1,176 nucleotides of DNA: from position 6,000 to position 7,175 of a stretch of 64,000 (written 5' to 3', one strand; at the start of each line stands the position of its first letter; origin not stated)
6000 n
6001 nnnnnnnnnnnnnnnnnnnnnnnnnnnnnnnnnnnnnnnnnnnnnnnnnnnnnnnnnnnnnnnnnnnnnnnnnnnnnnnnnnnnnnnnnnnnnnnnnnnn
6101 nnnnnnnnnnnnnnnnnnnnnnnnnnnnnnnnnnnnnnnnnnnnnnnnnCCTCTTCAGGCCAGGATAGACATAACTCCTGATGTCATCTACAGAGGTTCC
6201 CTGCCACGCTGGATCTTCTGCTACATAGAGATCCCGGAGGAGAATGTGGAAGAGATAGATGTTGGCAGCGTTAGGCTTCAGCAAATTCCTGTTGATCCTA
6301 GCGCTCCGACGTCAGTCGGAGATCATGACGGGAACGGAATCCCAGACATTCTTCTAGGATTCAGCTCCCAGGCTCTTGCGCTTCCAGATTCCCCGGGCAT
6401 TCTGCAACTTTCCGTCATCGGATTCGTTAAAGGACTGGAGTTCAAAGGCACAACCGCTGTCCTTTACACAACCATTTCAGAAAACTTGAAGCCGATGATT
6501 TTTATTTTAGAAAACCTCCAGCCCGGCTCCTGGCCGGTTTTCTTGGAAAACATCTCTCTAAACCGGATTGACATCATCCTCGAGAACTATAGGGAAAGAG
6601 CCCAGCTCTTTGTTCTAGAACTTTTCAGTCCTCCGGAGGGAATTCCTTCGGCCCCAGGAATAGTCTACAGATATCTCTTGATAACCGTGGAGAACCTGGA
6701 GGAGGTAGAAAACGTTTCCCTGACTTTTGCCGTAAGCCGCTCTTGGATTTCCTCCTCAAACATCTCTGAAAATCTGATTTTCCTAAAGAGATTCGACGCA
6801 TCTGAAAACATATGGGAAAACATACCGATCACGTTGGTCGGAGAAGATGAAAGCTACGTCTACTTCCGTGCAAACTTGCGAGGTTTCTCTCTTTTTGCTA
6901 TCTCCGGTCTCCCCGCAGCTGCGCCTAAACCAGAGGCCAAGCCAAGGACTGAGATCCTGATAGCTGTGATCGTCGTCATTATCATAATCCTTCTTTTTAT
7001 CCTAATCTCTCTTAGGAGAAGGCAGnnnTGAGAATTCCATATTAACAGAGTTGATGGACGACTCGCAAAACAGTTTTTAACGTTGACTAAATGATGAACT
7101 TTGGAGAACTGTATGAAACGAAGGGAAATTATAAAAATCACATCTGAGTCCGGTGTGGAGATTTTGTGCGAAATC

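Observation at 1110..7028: A 1972-aa beta-helix adhesin/S-layer-like giant with internally triplicated module and non-PGF C-terminal anchor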

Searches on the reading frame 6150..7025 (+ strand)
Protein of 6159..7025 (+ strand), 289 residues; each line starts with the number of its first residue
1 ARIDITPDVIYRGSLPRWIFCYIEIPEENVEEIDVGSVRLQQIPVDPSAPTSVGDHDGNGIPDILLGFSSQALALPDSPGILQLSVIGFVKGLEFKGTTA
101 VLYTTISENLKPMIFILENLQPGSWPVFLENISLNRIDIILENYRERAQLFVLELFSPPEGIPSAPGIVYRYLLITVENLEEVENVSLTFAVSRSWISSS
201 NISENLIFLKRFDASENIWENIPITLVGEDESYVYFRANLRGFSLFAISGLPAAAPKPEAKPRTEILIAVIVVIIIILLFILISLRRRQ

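Call 24: search_protein_families(library=ncbifam, proteins=[window:6159-7025:+], max_evalue=10)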
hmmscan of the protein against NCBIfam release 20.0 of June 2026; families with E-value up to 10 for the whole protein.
seq(289 aa): 1 family
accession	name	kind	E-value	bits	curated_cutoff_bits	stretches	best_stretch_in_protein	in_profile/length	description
TIGR04213.1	PGF_pre_PGF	domain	1.8e-21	76.8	28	1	164-250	64-153/153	PGF-pre-PGF domain-containing protein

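Call 48: predict_structure(alignment_id=A2)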
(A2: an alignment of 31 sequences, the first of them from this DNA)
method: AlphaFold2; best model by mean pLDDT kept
length: 292 residues; sequences in the alignment: 31
mean_pLDDT: 92.9   pTM: 0.80
mean pLDDT of the five models: 92.9, 92.9, 92.0, 91.4, 90.3
residues with pLDDT >= 90: 234; 70-90: 56; 50-70: 2; < 50: 0
segments of 3 or more residues with pLDDT < 50: none
pLDDT, mean of each block of 10 residues (from residue 1): 93 80 94 97 97 92 94 93 94 98 90 91 94 91 91 94 94 95 82 96 97 94 97 97 93 93 82 96 96 89
secondary structure, 60 per line:
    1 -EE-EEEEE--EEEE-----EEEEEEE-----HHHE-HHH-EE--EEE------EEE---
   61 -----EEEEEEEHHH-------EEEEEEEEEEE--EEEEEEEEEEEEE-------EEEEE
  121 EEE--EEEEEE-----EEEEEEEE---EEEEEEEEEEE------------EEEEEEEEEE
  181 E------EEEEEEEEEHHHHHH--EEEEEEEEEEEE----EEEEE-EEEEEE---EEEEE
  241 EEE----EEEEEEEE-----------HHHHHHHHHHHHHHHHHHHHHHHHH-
elements in order: E5-9 E12-15 E21-27 E46-48 E55-57 E66-72 E83-93 E96-108 E116-123 E126-131 E137-144 E148-158 E171-181 E188-196 H197-202 E205-216 E221-225 E227-232 E236-243 E248-255 H267-291

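Call 63: fold_search(model_id=the predicted structure, library=pdb)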
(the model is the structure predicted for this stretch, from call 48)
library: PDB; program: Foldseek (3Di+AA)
matches with E <= 10: 1442; with E <= 0.001: 0
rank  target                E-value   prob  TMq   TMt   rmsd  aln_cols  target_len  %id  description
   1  9j5j_C                2.9e-03  0.96  0.22  0.21  20.6       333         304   12  Cryo-EM structure of BTN2A1-BTN3A1-BTN3A2 in complex with gdTCR (released 2025-05-21)
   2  4oi9_A                3.5e-03  0.63  0.19  0.16  28.3       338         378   10  Crystal Structure of ICAM-5 D1-D4 ectodomain fragment, Space Group P21 (released 2014-07-16)
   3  1gaf_L                5.8e-03  0.82  0.21  0.26  16.6       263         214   11  48G7 HYBRIDOMA LINE FAB COMPLEXED WITH HAPTEN 5-(PARA-NITROPHENYL PHOSPHONATE)-PENTANOIC ACID (released 1996-07-11)
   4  9mmv_N                7.0e-03  0.82  0.21  0.27  16.4       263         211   12  RB1 Fab bound to 1D4 anti-idiotype Fab (released 2025-01-15)
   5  4oia_B                7.0e-03  0.66  0.21  0.17  27.9       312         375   12  Crystal Structure of ICAM-5 D1-D4 ectodomain fragment, Space Group P4322 (released 2014-07-16)
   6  3bn3_B                7.4e-03  0.77  0.19  0.25  18.4       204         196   11  crystal structure of ICAM-5 in complex with aL I domain (released 2008-08-19)
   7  9iik_C                8.1e-03  0.85  0.21  0.21  20.6       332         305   11  Cryo-EM structure of BTN2A1-BTN3A1-BTN3A2 (released 2025-06-25)
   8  5bk2_D                9.0e-03  0.75  0.20  0.26  16.5       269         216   11  Crystal structure of maltose binding protein in complex with a peristeric synthetic antibody (released 2018-01-17)
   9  4oia_A                1.1e-02  0.41  0.19  0.16  27.9       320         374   11  Crystal Structure of ICAM-5 D1-D4 ectodomain fragment, Space Group P4322 (released 2014-07-16)
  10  4dlo_A                1.2e-02  1.00  0.32  0.27   5.9       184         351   14  Crystal structure of the GAIN and HormR domains of brain angiogenesis inhibitor 3 (BAI3) (released 2012-02-22)
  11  8zhr_E                1.2e-02  0.90  0.23  0.23  19.0       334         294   10  Cryo-EM structure of the full-length pAg-bound BTN2A1-BTN3A1-BTN3A2 complex (released 2025-11-26)
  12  6grt_B                1.2e-02  0.60  0.22  0.13  18.3       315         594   11  Paired immunoglobulin-like receptor B (PirB) or Leukocyte immunoglobulin-like receptor subfamily B member 3 (LILRB3) f (released 2019-02-06)
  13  3prx_A                1.3e-02  0.25  0.17  0.04  21.9       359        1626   10  Structure of Complement C5 in Complex with CVF and SSL7 (released 2011-01-19)
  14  4zpn_B                1.3e-02  0.54  0.19  0.18  21.7       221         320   13  Crystal Structure of Protocadherin Gamma C5 EC1-3 with extended N-terminus (released 2015-10-28)
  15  3o4o_C                1.5e-02  0.33  0.15  0.14  16.9       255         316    8  Crystal structure of an Interleukin-1 receptor complex (released 2010-09-01)
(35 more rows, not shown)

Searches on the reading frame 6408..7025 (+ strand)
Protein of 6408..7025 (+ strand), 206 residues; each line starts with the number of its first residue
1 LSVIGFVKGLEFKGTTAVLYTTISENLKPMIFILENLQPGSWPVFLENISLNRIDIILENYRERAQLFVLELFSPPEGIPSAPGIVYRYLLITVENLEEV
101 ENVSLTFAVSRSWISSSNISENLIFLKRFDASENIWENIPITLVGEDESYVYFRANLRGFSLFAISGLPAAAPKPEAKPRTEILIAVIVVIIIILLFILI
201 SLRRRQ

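Call 23: find_homologous_proteins(query=window:6486-7025:+, max_evalue=0.001)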
Query seq(180 aa) (180 aa): 1 proteins with E <= 0.001 among 282 candidates.
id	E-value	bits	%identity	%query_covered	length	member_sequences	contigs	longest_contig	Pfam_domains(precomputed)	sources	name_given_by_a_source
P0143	9.0e-95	333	91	100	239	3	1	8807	-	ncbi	ncbi:MAG: PGF-pre-PGF domain-containing protein, partial [Candidatus Hadarchaeales archaeon]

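Call 31: search_protein_representatives(protein=window:6408-7025:+)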
Query: 206 residues. Proteins with E-value up to 0.001 (for the whole library): 4381; up to 1e-10: 573; up to 1e-30: 2. The best 150 are listed.
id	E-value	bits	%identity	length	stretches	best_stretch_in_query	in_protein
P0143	1.5e-111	386.8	92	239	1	1-206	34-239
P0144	1.0e-33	132.9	36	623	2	47-200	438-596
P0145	6.4e-29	117.2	36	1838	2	48-177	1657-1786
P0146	2.1e-28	115.5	32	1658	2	55-176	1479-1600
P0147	8.4e-27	110.3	35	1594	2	42-181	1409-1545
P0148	6.5e-25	104.1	31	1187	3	65-172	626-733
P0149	1.1e-24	103.4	30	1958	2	46-193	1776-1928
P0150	4.7e-24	101.3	38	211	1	23-204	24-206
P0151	3.0e-23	98.7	30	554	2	50-188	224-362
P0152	2.1e-22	96.0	40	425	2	26-169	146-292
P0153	6.0e-22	94.5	39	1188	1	29-198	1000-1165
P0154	1.2e-21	93.5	35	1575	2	69-176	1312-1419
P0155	1.2e-21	93.4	41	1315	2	79-174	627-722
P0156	2.7e-21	92.3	41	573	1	46-174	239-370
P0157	4.3e-21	91.7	34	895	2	64-167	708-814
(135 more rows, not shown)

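Call 82: search_protein_families(library=pfam, alignment_id=A4, max_evalue=1)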
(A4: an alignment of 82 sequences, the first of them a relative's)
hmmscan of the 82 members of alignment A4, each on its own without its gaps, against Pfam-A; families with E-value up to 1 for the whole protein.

A. member 1, P0150 (211 aa): 0 families

B. families by the number of members that match (of 82 scanned): 204 families (the first 25 are shown)
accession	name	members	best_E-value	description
PF19077.6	Big_13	10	7.7e-13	Bacterial Ig-like domain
PF07705.17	CARDB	10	3.3e-09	CARDB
PF05506.17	PLipase_C_C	6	7.5e-05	Bacterial phospholipase C, C-terminal domain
PF25788.1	Ig_Rha78A_N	5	4.8e-12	Rha78A-like, N-terminal immunoglobulin domain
PF10633.15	NPCBM_assoc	5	0.0008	NPCBM-associated, NEW3 domain of alpha-galactosidase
PF17957.7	Big_7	5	0.0012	Bacterial Ig domain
PF14610.12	Psg1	5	0.0044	Ykl077w/Psg1 (Pma1 Stabilization in Golgi)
PF06280.18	fn3_5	5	0.013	Fn3-like domain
PF09136.16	Glucodextran_B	4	5.4e-14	Glucodextranase, domain B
PF11614.14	FixG_C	4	8.1e-07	IG-like fold at C-terminal of FixG, putative oxidoreductase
PF23619.1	Ig_VWA7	4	6.7e-05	VWA7 Ig-like domain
PF16640.11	Big_3_5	4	0.00033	Bacterial Ig-like domain (group 3)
PF02883.26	Alpha_adaptinC2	4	0.0053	Adaptin C-terminal domain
PF13584.12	BatD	4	0.0094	BatD DUF11 like domain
PF00963.24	Cohesin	3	2.9e-13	Cohesin domain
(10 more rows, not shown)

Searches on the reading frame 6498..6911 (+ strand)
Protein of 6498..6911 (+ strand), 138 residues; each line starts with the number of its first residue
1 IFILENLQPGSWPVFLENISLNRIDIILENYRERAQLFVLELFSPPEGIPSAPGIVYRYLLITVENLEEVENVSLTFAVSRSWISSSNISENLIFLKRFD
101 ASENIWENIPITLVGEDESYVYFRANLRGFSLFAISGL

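Call 66: search_solved_structures(query=A3, max_evalue=10, show_alignments=3)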
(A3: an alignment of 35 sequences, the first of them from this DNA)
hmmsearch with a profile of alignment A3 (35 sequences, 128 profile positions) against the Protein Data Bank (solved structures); distinct sequences matched with E-value up to 10: 6.
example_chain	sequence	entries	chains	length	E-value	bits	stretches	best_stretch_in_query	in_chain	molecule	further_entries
5njt_b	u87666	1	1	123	0.51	13.7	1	23-86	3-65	50S ribosomal protein L10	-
7o5b_p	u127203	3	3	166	0.55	13.6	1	20-86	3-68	50S ribosomal protein L10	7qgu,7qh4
3j9w_BJ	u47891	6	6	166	0.55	13.6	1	20-86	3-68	50S ribosomal protein uL10 | 50S ribosomal protein L10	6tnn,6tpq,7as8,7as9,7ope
7nhn_P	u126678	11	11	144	0.64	13.3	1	72-99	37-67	50S ribosomal protein L16 | Large ribosomal subunit protein uL16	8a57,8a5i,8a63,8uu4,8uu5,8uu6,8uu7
7sq5_A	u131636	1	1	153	1.5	12.1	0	22-60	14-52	Designed trefoil knot protein, variant 3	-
7sq3_A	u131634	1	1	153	1.6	12.1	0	22-61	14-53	Designed trefoil knot protein, variant 1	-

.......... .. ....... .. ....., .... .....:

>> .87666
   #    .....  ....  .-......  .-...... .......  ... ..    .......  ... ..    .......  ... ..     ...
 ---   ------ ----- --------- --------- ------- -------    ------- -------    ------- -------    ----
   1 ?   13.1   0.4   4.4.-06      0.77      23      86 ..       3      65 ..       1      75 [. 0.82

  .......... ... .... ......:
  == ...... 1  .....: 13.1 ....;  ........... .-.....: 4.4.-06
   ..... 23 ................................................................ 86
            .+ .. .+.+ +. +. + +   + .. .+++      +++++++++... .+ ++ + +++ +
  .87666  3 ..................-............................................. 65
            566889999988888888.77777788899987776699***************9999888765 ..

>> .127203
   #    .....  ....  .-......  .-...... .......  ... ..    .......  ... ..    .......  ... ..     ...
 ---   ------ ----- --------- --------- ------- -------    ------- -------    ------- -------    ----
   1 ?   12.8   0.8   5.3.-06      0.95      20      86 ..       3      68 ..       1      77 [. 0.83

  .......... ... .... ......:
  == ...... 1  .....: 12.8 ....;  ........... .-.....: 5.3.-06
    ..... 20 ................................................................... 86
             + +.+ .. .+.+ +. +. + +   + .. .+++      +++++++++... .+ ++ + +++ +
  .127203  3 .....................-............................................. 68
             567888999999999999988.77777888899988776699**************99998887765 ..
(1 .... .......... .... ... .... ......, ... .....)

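Call 67: search_protein_families(library=pfam, alignment_id=A3, max_evalue=10)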
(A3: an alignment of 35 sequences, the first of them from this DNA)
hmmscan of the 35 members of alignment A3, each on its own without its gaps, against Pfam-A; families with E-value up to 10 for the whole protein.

A. member 1, seq(138 aa): 0 families

B. families by the number of members that match (of 35 scanned): 30 families (the first 25 are shown)
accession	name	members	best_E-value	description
PF00114.24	Pilin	3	0.09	Pilin (bacterial filament)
PF11611.13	DUF4352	1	0.00035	Domain of unknown function (DUF4352)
PF10461.14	Peptidase_S68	1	0.0011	Peptidase S68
PF10692.14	DUF2498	1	0.0075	Protein of unknown function (DUF2498)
PF22947.2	ULD_3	1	0.015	Leucine--tRNA ligase, ubiquitin-like domain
PF24801.1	FNIII-A_GpJ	1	0.025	Tip attachment protein J,FNIII-A domain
PF14610.12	Psg1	1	0.029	Ykl077w/Psg1 (Pma1 Stabilization in Golgi)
PF24517.2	CBM96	1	0.036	Carbohydrate-binding module family 96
PF05031.18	NEAT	1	0.04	Iron Transport-associated domain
PF02680.19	DUF211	1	0.059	Uncharacterized ArCR, COG1888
PF01697.33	Glyco_transf_92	1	0.062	Glycosyltransferase family 92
PF14039.11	YusW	1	0.068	YusW-like protein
PF12629.12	Pox_polyA_pol_C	1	0.076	Poxvirus poly(A) polymerase C-terminal domain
PF12768.13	Rax2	1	0.081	Rax2 C-terminal beta propeller domain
PF09816.14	EAF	1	0.084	RNA polymerase II transcription elongation factor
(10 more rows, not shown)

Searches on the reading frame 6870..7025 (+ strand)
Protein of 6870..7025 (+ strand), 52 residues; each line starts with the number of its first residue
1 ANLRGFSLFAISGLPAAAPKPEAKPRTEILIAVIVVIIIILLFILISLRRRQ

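Call 24: search_protein_families(library=ncbifam, proteins=[window:6870-7025:+], max_evalue=10)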
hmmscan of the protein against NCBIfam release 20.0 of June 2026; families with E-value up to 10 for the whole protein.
seq(52 aa): 1 family
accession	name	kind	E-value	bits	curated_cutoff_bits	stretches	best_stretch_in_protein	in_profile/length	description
NF002318.0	PRK01253.1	equivalog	0.45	10.3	55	1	21-46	28-53/55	preprotein translocase subunit Sec61beta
